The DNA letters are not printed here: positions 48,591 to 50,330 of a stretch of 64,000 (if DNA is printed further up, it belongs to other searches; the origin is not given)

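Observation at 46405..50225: Cobalamin riboswitch controls btuB plus a downstream beta-propeller protein with a T9SS-type sorting tail (BtuG-like by context)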

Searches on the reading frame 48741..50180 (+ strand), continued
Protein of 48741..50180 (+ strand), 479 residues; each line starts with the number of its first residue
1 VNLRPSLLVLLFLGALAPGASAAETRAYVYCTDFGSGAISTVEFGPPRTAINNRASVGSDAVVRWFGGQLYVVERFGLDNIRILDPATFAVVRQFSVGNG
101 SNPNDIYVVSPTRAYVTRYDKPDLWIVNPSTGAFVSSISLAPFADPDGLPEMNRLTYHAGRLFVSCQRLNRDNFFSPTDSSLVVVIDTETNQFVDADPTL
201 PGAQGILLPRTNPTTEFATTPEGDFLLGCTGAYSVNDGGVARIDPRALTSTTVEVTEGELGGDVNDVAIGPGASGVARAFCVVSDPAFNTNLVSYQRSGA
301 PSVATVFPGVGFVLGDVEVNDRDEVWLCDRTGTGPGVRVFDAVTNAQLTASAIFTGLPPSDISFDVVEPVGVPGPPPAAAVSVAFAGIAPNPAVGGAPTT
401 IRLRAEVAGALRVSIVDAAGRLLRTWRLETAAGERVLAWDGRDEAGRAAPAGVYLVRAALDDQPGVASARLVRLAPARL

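Call 45: search_solved_structures(query=A1, max_evalue=0.00001, show_alignments=5)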
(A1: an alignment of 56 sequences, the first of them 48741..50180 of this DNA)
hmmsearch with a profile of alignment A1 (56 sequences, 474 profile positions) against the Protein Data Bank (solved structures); distinct sequences matched with E-value up to 0.00001: 13.
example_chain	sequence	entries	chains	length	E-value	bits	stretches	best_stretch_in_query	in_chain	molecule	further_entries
7eh9_A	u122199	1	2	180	6.2e-09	38.4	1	394-463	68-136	Basal-body rod modification protein FlgD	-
7bhq_A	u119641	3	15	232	9.7e-09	37.8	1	395-463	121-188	Basal-body rod modification protein FlgD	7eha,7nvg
3c12_A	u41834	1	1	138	2.5e-08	36.4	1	402-466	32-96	Flagellar protein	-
8bmy_A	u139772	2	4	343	2.3e-07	33.3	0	104-214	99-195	Putative surface layer protein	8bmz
8bai_A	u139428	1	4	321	2.9e-07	32.9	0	104-214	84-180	Surface layer protein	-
8bmx_D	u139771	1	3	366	2.9e-07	32.9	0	104-214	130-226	YncE family protein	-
8baz_A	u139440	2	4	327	2.9e-07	32.9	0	104-214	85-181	Surface layer protein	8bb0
3dsm_A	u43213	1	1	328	3.1e-07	32.8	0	104-213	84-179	uncharacterized protein BACUNI_02894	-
8bn0_A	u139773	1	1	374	3.1e-07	32.8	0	104-214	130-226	Putative surface layer protein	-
3osv_A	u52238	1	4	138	3.2e-07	32.8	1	395-462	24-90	Flagellar basal-body rod modification protein FlgD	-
8okv_B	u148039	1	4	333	4.7e-07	32.2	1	104-221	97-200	Putative surface layer protein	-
8puj_A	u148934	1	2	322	5.7e-07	31.9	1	104-219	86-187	YncE family protein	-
8p97_B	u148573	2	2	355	5.8e-07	31.9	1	104-219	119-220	Putative surface layer protein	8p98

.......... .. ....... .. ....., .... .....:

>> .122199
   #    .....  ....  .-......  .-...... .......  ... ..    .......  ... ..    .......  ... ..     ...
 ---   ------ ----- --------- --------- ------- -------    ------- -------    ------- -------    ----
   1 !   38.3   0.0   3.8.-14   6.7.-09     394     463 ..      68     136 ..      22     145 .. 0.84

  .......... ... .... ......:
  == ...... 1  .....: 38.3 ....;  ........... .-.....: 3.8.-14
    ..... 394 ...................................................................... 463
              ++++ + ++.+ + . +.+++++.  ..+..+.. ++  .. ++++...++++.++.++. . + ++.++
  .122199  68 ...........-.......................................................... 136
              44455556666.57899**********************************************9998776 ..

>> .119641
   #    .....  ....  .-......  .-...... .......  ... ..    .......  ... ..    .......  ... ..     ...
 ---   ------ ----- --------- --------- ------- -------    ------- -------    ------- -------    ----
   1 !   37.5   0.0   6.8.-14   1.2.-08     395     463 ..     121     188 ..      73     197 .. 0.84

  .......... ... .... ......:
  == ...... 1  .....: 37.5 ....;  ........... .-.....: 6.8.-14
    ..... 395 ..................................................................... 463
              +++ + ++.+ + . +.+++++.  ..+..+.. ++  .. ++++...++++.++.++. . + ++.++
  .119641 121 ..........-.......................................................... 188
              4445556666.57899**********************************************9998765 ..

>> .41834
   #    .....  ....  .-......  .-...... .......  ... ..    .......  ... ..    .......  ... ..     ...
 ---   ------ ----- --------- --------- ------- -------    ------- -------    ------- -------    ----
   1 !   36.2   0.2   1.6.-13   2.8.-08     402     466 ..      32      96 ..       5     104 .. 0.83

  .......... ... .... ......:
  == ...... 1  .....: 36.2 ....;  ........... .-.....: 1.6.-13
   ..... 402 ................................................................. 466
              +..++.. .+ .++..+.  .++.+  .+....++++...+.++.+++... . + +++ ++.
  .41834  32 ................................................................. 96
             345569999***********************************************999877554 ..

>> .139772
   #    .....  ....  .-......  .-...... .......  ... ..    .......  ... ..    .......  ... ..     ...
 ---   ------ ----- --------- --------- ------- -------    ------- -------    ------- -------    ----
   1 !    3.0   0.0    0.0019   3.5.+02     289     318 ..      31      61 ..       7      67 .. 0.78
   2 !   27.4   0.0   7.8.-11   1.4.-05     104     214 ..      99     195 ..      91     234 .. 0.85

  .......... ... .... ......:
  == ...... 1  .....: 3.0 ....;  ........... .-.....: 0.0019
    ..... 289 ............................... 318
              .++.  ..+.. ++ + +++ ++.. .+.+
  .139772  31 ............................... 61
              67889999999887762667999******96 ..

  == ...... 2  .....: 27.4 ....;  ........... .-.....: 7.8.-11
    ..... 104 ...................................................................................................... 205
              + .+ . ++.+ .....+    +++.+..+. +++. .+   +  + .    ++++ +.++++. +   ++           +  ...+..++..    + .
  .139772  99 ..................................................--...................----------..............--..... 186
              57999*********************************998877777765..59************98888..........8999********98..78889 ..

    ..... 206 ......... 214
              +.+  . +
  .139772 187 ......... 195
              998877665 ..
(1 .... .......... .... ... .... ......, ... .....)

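Call 62: search_protein_families(library=pfam, alignment_id=A1, max_evalue=1)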
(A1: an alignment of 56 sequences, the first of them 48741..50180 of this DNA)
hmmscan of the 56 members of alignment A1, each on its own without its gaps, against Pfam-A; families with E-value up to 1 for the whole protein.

A. member 1, window:48741-50180:+ (479 aa): 1 family
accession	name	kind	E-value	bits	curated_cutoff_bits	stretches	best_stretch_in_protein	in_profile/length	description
PF13860.13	FlgD_ig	-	1.1e-10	41.8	27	1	395-460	8-75/79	FlgD Ig-like domain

B. families by the number of members that match (of 56 scanned): 19 families
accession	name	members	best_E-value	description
PF13860.13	FlgD_ig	55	2.3e-11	FlgD Ig-like domain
PF18962.6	Por_Secre_tail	19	3.3e-11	Secretion system C-terminal sorting domain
PF16819.11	DUF5074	10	1.6e-06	Domain of unknown function (DUF5074)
PF13585.12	CHU_C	6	0.00048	CHU_C Type IX secretion signal domain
PF10029.15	DUF2271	6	0.0086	Predicted periplasmic protein (DUF2271)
PF05096.18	Glu_cyclase_2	6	0.01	Glutamine cyclotransferase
PF06832.18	BiPBP_C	3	0.021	Penicillin-Binding Protein C-terminus Family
PF01816.23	LRV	3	0.11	Leucine rich repeat variant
PF01436.27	NHL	3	0.18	NHL repeat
PF18651.6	CshA_NR2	2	0.022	Surface adhesin CshA non-repetitive domain 2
PF10503.15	Esterase_PHB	1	0.036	Esterase PHB depolymerase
PF21905.1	Zf-Nsp1alpha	1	0.047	Nsp1alpha N-terminal zinc finger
PF22599.2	SecDF_P1_head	1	0.091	SecDF, P1 head subdomain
PF25210.1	Kelch_FKB95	1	0.12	FKB95, Kelch-repeats domain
PF21959.2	DUF6923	1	0.16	Repeat of unknown function (DUF6923)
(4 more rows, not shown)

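Call 69: find_encoding_contigs(protein=window:48741-50180:+, flank=2000, max_places=3)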
Protein window:48741-50180:+ (479 aa): no gene with exactly this product is on record in the collection.
